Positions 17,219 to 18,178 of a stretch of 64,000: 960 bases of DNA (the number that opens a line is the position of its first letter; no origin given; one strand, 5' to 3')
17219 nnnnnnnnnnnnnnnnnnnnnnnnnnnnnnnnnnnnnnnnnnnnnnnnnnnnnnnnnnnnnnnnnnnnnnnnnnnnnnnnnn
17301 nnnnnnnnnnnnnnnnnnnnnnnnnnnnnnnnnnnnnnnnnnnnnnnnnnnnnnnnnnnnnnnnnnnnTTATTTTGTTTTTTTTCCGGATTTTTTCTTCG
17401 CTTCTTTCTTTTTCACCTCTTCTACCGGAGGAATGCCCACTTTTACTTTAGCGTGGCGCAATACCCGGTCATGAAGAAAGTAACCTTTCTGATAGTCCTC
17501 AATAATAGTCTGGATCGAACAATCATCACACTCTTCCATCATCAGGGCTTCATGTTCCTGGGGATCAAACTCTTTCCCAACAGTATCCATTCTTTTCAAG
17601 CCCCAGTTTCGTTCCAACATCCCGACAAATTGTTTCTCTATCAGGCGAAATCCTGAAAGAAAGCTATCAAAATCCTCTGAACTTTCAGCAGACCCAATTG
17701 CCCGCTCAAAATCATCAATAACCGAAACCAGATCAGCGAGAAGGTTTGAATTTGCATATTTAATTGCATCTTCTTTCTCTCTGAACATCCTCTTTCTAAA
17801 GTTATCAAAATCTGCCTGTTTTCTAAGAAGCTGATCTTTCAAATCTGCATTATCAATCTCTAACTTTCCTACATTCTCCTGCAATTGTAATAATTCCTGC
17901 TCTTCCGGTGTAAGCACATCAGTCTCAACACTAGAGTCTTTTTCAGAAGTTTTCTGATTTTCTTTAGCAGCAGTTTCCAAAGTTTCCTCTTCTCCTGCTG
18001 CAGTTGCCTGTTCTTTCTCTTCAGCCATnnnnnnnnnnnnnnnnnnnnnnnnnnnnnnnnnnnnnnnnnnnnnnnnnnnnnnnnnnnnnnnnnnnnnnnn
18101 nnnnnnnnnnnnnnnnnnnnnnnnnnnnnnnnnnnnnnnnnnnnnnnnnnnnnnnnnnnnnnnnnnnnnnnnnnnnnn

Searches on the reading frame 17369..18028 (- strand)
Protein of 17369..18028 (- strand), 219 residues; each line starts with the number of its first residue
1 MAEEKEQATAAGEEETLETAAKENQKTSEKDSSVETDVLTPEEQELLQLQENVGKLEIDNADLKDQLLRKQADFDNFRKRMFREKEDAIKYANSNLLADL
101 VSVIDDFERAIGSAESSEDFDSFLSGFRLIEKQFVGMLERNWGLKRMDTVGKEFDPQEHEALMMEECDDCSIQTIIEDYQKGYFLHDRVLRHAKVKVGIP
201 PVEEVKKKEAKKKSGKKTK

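Call 6: search_protein_families(library=pfam, proteins=[window:17369-18028:-])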
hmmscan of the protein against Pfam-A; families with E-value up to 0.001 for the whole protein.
window:17369-18028:- (219 aa): 1 family
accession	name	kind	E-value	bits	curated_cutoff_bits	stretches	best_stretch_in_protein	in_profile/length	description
PF01025.24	GrpE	-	5.1e-46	156.8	25.8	1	39-197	6-163/165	GrpE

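Call 9: find_homologous_proteins(query=window:17369-18028:-)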
Query window:17369-18028:- (219 aa): 7622 proteins with E <= 0.001 among 8000 candidates; the best 120 are listed.
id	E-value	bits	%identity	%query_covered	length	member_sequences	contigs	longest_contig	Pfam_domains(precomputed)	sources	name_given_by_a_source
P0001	1.6e-134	464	100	100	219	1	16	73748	PF01025.25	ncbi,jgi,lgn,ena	-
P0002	9.3e-129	445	96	98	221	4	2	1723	PF01025.25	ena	-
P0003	3.7e-125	433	96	99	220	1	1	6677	PF01025.25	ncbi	-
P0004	5.1e-119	413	89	92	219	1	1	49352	PF01025.25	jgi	jgi:molecular chaperone GrpE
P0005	3.1e-118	411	89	94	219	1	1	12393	PF01025.25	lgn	-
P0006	5.3e-117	407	92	84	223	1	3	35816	PF01025.25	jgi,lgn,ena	-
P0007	9.7e-112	389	87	85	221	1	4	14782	PF01025.25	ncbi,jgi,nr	ncbi:MAG: nucleotide exchange factor GrpE [Bacteroidetes bacterium]|nr:nucleotide exchange factor Gr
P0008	8.7e-110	383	86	85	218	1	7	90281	PF01025.25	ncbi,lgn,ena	-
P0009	2.1e-108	379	83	100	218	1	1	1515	PF01025.25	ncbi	-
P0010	1.2e-102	360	84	89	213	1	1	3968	PF01025.25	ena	-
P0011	1.3e-94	334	79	91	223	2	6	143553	PF01025.25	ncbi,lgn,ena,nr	ncbi:MAG: nucleotide exchange factor GrpE [Spirochaetales bacterium]|nr:nucleotide exchange factor G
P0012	1.2e-86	308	69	98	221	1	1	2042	PF01025.25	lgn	-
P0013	2.2e-86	307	78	74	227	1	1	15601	PF01025.25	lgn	-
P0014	3.5e-83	296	66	99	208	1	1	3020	PF01025.25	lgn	-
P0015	4.5e-83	296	78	79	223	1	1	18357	PF01025.25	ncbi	-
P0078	2.8e-61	225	63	73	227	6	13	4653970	PF01025.25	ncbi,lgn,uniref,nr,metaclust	ncbi:nucleotide exchange factor GrpE [Sediminispirochaeta smaragdinae]|uniref:Protein GrpE n=1 Tax=S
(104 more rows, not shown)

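Call 10: find_related_loci(query=window:17369-18028:-, collection=metagenome_contigs, flank=4000)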
Query window:17369-18028:- (219 aa) in metagenome_contigs; peptide patterns used: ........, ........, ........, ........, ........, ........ (x = any residue, [..] = any of these).
600 stretches matched a pattern (row limit reached: there are more); 3 encode a relative of the query (tblastn E <= 1e-3); 3 distinct loci.
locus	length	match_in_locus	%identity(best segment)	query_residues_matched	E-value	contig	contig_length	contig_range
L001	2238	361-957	45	4-200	4e-53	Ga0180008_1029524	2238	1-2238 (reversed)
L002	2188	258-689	55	56-200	6e-50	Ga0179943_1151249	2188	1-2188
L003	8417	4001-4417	56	61-200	4e-49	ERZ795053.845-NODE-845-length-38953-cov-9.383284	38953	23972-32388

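Call 11: find_encoding_contigs(protein=P0001, flank=3000, max_places=6)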
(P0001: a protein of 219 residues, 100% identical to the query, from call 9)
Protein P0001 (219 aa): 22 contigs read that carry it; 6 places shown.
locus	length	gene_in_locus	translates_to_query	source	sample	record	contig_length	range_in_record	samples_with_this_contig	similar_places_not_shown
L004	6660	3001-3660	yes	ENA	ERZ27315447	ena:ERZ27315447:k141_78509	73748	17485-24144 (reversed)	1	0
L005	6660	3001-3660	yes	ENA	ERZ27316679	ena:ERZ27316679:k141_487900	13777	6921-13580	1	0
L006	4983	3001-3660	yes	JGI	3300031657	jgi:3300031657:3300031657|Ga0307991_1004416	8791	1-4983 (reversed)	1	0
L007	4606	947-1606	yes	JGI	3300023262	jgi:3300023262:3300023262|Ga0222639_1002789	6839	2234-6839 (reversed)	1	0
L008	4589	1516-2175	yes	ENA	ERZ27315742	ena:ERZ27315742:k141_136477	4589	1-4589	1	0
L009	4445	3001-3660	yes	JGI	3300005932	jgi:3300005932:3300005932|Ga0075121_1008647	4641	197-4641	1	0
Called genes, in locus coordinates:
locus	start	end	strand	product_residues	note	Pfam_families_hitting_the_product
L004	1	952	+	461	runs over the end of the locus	PF00005:ABC_tran (faint), PF00025:Arf (faint), PF01926:MMR_HSR1, PF02421:FeoB_N, PF00009:GTP_EFTU, PF01926:MMR_HSR1, PF02421:FeoB_N, PF14714:KH_dom-like, +8 more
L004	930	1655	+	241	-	PF00702:Hydrolase, PF13419:HAD_2, PF13242:Hydrolase_like (weak)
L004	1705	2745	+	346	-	-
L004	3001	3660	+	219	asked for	PF01025:GrpE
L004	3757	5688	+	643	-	PF00012:HSP70, PF06723:MreB_Mbl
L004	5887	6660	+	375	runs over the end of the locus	PF00226:DnaJ, PF01556:DnaJ_C, PF00684:DnaJ_CXXCXGXG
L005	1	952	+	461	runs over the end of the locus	PF00005:ABC_tran (faint), PF00025:Arf (faint), PF01926:MMR_HSR1, PF02421:FeoB_N, PF00009:GTP_EFTU, PF01926:MMR_HSR1, PF02421:FeoB_N, PF14714:KH_dom-like, +8 more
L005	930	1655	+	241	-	PF00702:Hydrolase, PF13419:HAD_2, PF13242:Hydrolase_like (weak)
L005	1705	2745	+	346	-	-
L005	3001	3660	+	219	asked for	PF01025:GrpE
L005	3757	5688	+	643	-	PF00012:HSP70, PF06723:MreB_Mbl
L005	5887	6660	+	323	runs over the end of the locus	?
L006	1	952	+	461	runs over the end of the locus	PF00005:ABC_tran (faint), PF00025:Arf (faint), PF01926:MMR_HSR1, PF02421:FeoB_N, PF00009:GTP_EFTU, PF01926:MMR_HSR1, PF02421:FeoB_N, PF14714:KH_dom-like, +8 more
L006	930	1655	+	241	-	PF00702:Hydrolase, PF13419:HAD_2, PF13242:Hydrolase_like (weak)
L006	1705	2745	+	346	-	-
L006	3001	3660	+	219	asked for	PF01025:GrpE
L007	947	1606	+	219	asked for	PF01025:GrpE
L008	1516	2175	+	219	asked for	PF01025:GrpE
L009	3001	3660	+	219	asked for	PF01025:GrpE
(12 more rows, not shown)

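Call 12: find_encoding_contigs(protein=P0004, flank=6000, max_places=3)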
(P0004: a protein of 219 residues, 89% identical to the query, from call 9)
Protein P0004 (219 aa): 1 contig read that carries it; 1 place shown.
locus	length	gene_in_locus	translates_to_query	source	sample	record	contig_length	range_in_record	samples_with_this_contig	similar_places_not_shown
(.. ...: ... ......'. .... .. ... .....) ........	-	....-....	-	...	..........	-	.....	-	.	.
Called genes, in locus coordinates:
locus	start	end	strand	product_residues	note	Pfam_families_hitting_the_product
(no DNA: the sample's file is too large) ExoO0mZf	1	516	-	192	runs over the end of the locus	PF10646:Germane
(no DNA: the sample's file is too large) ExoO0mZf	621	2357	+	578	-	PF05524:PEP-utilisers_N, PF00391:PEP-utilizers, PF02896:PEP-utilizers_C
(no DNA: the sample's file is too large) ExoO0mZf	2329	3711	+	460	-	PF00005:ABC_tran (faint), PF00025:Arf (faint), PF01926:MMR_HSR1, PF02421:FeoB_N, PF00009:GTP_EFTU, PF01926:MMR_HSR1, PF02421:FeoB_N, PF14714:KH_dom-like, +9 more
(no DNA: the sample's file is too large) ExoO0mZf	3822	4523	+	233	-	PF00702:Hydrolase, PF13419:HAD_2, PF13242:Hydrolase_like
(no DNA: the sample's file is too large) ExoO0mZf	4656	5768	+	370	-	-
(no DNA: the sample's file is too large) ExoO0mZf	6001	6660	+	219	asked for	PF01025:GrpE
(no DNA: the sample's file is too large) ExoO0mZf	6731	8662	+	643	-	PF00012:HSP70, PF06723:MreB_Mbl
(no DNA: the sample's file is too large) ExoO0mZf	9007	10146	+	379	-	PF00226:DnaJ, PF01556:DnaJ_C, PF00684:DnaJ_CXXCXGXG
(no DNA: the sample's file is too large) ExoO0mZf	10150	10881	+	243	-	PF08032:SpoU_sub_bind, PF00588:SpoU_methylase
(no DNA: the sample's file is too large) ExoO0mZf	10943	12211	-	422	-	PF02844:GARS_N, PF01071:GARS_A, PF02843:GARS_C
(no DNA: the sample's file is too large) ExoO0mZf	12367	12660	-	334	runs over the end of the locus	PF01207:Dus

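Call 13: find_encoding_contigs(protein=P0008, flank=6000, max_places=3)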
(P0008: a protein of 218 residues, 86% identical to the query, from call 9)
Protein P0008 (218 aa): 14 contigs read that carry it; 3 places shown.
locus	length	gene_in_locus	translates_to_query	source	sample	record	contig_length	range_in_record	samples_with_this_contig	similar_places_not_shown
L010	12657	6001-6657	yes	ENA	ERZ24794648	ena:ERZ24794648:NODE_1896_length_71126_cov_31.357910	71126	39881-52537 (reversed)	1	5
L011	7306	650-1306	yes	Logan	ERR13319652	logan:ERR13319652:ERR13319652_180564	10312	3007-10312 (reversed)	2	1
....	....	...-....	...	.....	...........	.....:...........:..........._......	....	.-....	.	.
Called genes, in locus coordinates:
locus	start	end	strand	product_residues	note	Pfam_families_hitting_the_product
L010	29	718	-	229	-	PF10646:Germane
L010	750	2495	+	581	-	PF05524:PEP-utilisers_N, PF00391:PEP-utilizers, PF02896:PEP-utilizers_C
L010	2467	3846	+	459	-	PF00005:ABC_tran (faint), PF01926:MMR_HSR1, PF02421:FeoB_N, PF04548:AIG1 (weak), PF00009:GTP_EFTU, PF01926:MMR_HSR1, PF02421:FeoB_N, PF14714:KH_dom-like, +11 more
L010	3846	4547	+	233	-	PF00702:Hydrolase, PF13419:HAD_2, PF13242:Hydrolase_like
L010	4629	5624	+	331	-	-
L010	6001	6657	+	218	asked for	PF01025:GrpE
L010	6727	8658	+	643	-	PF00012:HSP70, PF06723:MreB_Mbl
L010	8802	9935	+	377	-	PF00226:DnaJ, PF01556:DnaJ_C, PF00684:DnaJ_CXXCXGXG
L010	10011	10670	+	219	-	PF08032:SpoU_sub_bind (weak), PF00588:SpoU_methylase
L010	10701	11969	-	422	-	PF02844:GARS_N, PF01071:GARS_A, PF02843:GARS_C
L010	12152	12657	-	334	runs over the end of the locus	PF01207:Dus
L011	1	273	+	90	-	?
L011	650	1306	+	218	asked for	PF01025:GrpE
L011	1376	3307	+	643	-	PF00012:HSP70, PF06723:MreB_Mbl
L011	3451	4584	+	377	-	PF00226:DnaJ, PF01556:DnaJ_C, PF00684:DnaJ_CXXCXGXG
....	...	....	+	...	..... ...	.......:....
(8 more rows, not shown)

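Call 15: find_encoding_contigs(protein=P0011, flank=6000, max_places=2)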
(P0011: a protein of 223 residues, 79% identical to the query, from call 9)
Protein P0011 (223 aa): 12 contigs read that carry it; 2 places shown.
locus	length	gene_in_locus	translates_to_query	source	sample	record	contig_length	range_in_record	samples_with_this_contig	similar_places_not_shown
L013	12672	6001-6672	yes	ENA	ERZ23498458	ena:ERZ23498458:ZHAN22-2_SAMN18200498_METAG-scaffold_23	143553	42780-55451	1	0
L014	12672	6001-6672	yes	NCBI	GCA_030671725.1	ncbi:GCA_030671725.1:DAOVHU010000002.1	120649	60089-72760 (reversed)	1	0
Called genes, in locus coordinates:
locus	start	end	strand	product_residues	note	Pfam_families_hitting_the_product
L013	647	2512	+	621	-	PF05524:PEP-utilisers_N, PF00391:PEP-utilizers, PF02896:PEP-utilizers_C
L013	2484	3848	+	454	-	PF00005:ABC_tran (faint), PF01926:MMR_HSR1, PF02421:FeoB_N, PF04548:AIG1 (weak), PF01926:MMR_HSR1, PF02421:FeoB_N, PF00009:GTP_EFTU, PF14714:KH_dom-like, +10 more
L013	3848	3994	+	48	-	-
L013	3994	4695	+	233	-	PF00702:Hydrolase, PF13419:HAD_2, PF13242:Hydrolase_like (weak)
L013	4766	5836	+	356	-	-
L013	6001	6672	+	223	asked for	PF01025:GrpE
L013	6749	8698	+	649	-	PF00012:HSP70, PF06723:MreB_Mbl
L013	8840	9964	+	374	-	PF00226:DnaJ, PF01556:DnaJ_C, PF00684:DnaJ_CXXCXGXG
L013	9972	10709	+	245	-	PF08032:SpoU_sub_bind, PF00588:SpoU_methylase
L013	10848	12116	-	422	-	PF02844:GARS_N, PF01071:GARS_A, PF02843:GARS_C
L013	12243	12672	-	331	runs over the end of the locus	PF01207:Dus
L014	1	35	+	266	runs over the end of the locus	PF01728:FtsJ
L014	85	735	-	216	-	PF10646:Germane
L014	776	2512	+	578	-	PF05524:PEP-utilisers_N, PF00391:PEP-utilizers, PF02896:PEP-utilizers_C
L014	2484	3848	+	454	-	PF00005:ABC_tran (faint), PF01926:MMR_HSR1, PF02421:FeoB_N, PF04548:AIG1 (weak), PF01926:MMR_HSR1, PF02421:FeoB_N, PF00009:GTP_EFTU, PF14714:KH_dom-like, +10 more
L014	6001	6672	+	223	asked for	PF01025:GrpE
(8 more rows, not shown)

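Call 16: find_encoding_contigs(protein=P0006, flank=6000, max_places=2)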
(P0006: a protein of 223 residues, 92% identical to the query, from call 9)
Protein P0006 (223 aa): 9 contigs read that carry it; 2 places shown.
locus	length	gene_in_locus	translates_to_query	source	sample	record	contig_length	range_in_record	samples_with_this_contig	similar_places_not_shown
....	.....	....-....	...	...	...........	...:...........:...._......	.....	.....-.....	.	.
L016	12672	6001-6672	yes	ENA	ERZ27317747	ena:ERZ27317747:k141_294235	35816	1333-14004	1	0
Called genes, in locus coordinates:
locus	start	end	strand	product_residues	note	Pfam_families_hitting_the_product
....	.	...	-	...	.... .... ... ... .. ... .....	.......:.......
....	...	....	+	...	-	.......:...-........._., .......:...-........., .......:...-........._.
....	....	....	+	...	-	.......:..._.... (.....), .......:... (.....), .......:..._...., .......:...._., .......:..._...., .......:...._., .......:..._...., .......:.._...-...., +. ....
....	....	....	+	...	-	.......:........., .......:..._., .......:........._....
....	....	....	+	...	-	-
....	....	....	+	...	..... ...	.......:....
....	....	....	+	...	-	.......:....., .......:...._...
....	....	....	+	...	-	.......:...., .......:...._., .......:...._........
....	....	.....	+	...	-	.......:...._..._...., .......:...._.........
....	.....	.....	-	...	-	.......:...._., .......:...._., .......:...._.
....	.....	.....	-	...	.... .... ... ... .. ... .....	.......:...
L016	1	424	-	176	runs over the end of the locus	PF10646:Germane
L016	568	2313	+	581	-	PF05524:PEP-utilisers_N, PF00391:PEP-utilizers, PF02896:PEP-utilizers_C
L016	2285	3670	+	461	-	PF00005:ABC_tran (faint), PF00025:Arf (faint), PF01926:MMR_HSR1, PF02421:FeoB_N, PF01926:MMR_HSR1, PF02421:FeoB_N, PF00009:GTP_EFTU, PF14714:KH_dom-like, +8 more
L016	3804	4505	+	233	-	PF00702:Hydrolase, PF13419:HAD_2, PF13242:Hydrolase_like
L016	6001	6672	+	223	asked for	PF01025:GrpE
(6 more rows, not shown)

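Call 17: find_encoding_contigs(protein=P0007, flank=6000, max_places=2)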
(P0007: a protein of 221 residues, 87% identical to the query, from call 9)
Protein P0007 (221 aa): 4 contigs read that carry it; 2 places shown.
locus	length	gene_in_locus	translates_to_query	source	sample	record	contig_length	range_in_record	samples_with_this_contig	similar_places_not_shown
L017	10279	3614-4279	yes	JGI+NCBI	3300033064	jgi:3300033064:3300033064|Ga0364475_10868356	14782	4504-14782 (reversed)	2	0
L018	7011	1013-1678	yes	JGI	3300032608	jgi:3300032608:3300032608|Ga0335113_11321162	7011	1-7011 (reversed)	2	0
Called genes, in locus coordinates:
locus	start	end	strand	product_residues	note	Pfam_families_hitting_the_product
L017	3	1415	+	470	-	?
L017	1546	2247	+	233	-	PF00702:Hydrolase, PF13419:HAD_2, PF13242:Hydrolase_like (weak)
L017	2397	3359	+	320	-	-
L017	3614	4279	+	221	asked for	PF01025:GrpE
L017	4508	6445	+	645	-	PF00012:HSP70, PF06723:MreB_Mbl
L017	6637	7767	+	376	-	PF00226:DnaJ, PF01556:DnaJ_C, PF00684:DnaJ_CXXCXGXG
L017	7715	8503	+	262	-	PF08032:SpoU_sub_bind, PF00588:SpoU_methylase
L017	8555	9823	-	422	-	PF02844:GARS_N, PF01071:GARS_A, PF02843:GARS_C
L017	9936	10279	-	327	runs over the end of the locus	PF01207:Dus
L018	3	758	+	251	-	?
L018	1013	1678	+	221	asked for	PF01025:GrpE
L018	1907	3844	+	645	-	PF00012:HSP70, PF06723:MreB_Mbl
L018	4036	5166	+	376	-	PF00226:DnaJ, PF01556:DnaJ_C, PF00684:DnaJ_CXXCXGXG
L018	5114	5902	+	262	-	PF08032:SpoU_sub_bind, PF00588:SpoU_methylase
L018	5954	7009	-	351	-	?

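Call 32: find_encoding_contigs(protein=P0003, flank=3000, max_places=2)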
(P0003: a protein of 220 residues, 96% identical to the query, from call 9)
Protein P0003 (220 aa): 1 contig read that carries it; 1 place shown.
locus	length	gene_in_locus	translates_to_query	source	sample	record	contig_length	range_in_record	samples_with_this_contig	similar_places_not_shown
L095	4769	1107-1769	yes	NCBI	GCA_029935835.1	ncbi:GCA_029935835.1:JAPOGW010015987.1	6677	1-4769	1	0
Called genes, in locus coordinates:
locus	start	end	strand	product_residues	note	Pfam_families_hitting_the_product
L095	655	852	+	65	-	-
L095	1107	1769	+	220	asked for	PF01025:GrpE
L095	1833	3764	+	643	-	PF00012:HSP70, PF06723:MreB_Mbl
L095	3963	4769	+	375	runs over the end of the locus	PF00226:DnaJ, PF01556:DnaJ_C, PF00684:DnaJ_CXXCXGXG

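Call 33: find_encoding_contigs(protein=P0005, flank=3000, max_places=2)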
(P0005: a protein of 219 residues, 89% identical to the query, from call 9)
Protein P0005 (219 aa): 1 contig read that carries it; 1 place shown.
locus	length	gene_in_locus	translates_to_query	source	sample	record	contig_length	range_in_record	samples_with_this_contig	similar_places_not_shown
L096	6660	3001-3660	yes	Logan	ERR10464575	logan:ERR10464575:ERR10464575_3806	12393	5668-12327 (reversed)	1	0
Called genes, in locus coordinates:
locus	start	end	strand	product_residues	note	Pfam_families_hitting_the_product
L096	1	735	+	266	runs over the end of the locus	?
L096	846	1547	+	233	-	PF00702:Hydrolase, PF13419:HAD_2, PF13242:Hydrolase_like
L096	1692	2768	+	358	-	-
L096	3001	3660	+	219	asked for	PF01025:GrpE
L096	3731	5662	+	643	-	PF00012:HSP70, PF06723:MreB_Mbl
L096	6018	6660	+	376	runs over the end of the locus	PF00226:DnaJ, PF01556:DnaJ_C, PF00684:DnaJ_CXXCXGXG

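Call 34: find_encoding_contigs(protein=P0002, flank=3000, max_places=2)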
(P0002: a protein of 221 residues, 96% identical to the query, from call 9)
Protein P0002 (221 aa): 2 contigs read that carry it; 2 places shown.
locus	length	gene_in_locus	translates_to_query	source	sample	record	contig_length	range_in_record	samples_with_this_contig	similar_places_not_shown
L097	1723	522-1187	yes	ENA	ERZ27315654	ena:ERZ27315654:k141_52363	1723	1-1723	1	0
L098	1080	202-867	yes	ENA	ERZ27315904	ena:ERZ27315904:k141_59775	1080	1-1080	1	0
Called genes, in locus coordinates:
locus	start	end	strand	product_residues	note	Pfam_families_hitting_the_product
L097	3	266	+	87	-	?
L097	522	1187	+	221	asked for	PF01025:GrpE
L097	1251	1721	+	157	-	?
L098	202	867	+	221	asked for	PF01025:GrpE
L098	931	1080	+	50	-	?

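Call 41: find_encoding_contigs(protein=P0010, flank=3000, max_places=2)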
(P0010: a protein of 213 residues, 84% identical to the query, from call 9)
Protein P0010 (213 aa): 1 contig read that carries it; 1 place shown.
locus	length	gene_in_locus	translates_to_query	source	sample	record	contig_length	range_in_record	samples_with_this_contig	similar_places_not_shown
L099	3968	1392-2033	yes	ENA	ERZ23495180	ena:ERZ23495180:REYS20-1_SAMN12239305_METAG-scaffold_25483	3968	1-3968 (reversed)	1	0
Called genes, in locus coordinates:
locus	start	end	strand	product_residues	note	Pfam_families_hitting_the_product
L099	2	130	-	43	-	?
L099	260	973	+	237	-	-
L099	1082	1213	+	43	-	-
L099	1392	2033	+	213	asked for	PF01025:GrpE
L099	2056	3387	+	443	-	-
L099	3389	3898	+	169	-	PF00012:HSP70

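Call 42: find_encoding_contigs(protein=P0009, flank=3000, max_places=2)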
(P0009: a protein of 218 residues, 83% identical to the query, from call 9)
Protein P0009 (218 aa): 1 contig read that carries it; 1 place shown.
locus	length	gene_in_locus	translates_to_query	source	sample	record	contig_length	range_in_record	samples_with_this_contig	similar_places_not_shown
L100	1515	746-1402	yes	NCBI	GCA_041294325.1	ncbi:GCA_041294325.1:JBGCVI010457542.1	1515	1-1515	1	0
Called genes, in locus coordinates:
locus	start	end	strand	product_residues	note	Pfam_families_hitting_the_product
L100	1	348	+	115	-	?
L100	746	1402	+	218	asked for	PF01025:GrpE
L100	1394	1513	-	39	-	?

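Call 45: find_encoding_contigs(protein=P0078, flank=6000, max_places=1)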
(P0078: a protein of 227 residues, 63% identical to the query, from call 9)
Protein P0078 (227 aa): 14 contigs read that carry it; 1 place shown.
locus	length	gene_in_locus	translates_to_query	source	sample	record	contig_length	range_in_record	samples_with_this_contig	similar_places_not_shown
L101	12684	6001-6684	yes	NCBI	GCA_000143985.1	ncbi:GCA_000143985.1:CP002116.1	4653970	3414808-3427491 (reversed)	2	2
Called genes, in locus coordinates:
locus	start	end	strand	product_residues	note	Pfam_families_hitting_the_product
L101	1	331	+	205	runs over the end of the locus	PF01618:MotA_ExbB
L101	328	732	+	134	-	PF02472:ExbD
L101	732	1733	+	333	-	PF03544:TonB_C (weak)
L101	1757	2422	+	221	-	PF00702:Hydrolase, PF13419:HAD_2, PF13242:Hydrolase_like (weak)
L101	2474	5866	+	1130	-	PF04513:Baculo_PEP_C (faint), PF01442:Apolipoprotein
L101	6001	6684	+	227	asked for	PF01025:GrpE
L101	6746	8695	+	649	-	PF00012:HSP70, PF06723:MreB_Mbl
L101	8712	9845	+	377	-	PF00226:DnaJ, PF01556:DnaJ_C, PF00684:DnaJ_CXXCXGXG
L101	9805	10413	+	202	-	-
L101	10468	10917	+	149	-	-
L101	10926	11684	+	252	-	PF08032:SpoU_sub_bind, PF00588:SpoU_methylase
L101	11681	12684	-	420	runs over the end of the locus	PF02844:GARS_N, PF01071:GARS_A, PF02843:GARS_C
